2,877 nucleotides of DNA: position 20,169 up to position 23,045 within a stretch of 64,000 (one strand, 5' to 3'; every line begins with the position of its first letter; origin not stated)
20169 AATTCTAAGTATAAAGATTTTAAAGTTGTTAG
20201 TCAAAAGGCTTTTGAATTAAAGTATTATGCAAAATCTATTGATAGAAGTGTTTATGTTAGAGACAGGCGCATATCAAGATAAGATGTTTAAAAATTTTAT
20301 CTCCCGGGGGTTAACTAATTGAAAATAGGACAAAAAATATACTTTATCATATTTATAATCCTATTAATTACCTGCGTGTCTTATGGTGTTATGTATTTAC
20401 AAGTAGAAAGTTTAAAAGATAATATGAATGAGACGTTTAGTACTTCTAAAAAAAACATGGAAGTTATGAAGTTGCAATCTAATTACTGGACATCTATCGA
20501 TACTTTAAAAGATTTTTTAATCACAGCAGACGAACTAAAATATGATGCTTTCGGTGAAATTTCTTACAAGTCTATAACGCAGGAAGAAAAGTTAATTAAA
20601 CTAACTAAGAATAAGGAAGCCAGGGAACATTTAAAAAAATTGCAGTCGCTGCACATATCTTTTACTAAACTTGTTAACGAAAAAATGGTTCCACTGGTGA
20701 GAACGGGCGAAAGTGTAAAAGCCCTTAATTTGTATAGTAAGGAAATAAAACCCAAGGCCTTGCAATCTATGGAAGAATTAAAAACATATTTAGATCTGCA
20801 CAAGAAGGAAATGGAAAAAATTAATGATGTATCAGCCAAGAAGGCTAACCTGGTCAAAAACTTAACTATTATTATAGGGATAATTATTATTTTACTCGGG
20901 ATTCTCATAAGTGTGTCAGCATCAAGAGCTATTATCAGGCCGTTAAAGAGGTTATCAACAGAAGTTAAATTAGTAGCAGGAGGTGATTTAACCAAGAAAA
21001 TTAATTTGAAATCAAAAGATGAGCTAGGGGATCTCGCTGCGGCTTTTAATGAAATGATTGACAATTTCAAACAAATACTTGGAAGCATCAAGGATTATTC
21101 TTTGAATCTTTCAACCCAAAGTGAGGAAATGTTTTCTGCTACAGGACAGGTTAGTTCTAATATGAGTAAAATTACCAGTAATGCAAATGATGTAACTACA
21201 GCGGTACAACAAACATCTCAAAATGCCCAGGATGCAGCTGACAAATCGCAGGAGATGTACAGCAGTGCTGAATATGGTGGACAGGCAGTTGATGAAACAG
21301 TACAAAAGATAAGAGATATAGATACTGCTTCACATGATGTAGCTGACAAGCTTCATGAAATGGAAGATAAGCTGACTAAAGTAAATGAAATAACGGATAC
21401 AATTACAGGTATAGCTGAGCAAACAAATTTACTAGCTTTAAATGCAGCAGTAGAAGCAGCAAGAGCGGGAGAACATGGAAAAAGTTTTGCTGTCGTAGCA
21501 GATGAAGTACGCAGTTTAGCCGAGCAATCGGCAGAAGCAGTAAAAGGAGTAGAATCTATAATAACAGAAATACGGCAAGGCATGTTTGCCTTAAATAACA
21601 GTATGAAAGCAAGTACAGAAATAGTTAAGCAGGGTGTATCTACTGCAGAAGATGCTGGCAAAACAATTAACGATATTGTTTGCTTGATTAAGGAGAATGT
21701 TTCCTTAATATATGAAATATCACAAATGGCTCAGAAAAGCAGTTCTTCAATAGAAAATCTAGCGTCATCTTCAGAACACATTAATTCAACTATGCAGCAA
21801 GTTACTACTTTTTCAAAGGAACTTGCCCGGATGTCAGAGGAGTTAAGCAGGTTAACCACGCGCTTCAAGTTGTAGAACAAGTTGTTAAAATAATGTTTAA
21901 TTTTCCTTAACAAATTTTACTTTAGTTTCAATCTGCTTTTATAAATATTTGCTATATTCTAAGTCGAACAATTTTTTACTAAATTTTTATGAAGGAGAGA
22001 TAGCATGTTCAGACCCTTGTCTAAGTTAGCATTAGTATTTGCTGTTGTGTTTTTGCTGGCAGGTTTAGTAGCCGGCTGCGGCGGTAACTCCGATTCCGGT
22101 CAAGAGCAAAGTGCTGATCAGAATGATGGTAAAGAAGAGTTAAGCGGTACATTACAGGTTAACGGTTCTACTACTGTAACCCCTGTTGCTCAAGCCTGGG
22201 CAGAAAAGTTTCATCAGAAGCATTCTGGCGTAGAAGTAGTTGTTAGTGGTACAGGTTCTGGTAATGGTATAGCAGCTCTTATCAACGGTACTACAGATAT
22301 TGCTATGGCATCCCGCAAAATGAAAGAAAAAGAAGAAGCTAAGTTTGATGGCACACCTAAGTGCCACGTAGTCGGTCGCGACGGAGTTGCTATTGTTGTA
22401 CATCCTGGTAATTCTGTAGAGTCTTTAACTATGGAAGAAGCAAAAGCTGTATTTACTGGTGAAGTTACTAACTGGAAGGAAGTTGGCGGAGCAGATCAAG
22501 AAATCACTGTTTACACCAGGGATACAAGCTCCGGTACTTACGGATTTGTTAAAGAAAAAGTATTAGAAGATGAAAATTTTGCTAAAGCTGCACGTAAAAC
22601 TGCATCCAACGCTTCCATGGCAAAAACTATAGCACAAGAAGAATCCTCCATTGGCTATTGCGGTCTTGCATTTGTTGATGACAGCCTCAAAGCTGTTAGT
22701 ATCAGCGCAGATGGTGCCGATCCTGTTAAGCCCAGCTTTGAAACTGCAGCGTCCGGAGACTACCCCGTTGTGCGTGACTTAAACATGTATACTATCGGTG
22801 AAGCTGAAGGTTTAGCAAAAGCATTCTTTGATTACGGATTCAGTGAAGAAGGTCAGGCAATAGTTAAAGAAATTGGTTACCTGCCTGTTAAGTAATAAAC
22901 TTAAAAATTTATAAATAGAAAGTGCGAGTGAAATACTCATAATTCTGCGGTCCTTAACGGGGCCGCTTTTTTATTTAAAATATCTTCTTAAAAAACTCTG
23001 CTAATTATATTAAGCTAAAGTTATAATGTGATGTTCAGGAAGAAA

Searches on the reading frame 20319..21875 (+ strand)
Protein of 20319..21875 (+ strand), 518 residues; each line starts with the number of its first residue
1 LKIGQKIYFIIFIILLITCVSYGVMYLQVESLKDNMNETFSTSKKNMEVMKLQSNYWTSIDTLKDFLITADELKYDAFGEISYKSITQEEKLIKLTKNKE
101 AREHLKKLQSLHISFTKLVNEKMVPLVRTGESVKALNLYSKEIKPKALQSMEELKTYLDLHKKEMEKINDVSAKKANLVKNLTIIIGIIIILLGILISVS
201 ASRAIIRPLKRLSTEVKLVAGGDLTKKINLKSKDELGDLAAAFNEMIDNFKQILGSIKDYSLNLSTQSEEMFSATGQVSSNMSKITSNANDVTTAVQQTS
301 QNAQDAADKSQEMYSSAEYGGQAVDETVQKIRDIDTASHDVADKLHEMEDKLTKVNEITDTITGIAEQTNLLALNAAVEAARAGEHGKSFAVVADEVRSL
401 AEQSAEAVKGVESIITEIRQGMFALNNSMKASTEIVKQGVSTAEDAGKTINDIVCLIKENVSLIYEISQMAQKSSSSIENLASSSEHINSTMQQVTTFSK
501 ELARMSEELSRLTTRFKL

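Call 81: search_protein_families(library=pfam, proteins=[window:20319-21875:+], max_evalue=0.00001)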
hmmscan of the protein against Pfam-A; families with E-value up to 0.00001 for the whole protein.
window:20319-21875:+ (518 aa): 2 families
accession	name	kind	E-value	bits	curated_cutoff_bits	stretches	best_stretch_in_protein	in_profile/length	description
PF00015.26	MCPsignal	-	5.9e-42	143.9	34.6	1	308-490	2-170/172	Methyl-accepting chemotaxis protein (MCP) signalling domain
PF00672.30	HAMP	-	6.9e-15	55.5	25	1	202-250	3-51/53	HAMP domain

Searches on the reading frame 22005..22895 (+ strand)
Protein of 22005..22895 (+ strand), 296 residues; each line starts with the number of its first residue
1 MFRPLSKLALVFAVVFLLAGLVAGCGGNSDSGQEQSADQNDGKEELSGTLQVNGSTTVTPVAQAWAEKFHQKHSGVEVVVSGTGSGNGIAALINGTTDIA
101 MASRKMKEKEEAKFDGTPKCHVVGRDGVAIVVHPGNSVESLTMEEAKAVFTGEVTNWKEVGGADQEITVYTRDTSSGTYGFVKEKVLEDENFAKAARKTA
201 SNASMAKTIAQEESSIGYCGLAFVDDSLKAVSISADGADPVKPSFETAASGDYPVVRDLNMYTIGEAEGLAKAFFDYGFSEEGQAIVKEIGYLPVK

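Call 81: search_protein_families(library=pfam, proteins=[window:22005-22895:+], max_evalue=0.00001)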
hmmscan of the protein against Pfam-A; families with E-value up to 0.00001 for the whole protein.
window:22005-22895:+ (296 aa): 4 families
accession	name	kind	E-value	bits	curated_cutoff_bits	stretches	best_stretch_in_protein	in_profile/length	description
PF12849.12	PBP_like_2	-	3.6e-50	171.6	27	1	44-282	6-267/267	PBP superfamily domain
PF12727.12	PBP_like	-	1.7e-16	60.4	27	1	66-227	1-157/193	PBP superfamily domain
PF13531.11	SBP_bac_11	-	1e-12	48.8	25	1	50-292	1-226/227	Bacterial extracellular solute-binding protein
PF01547.30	SBP_bac_1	-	8.1e-06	26.5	26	0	59-103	7-58/307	Bacterial extracellular solute-binding protein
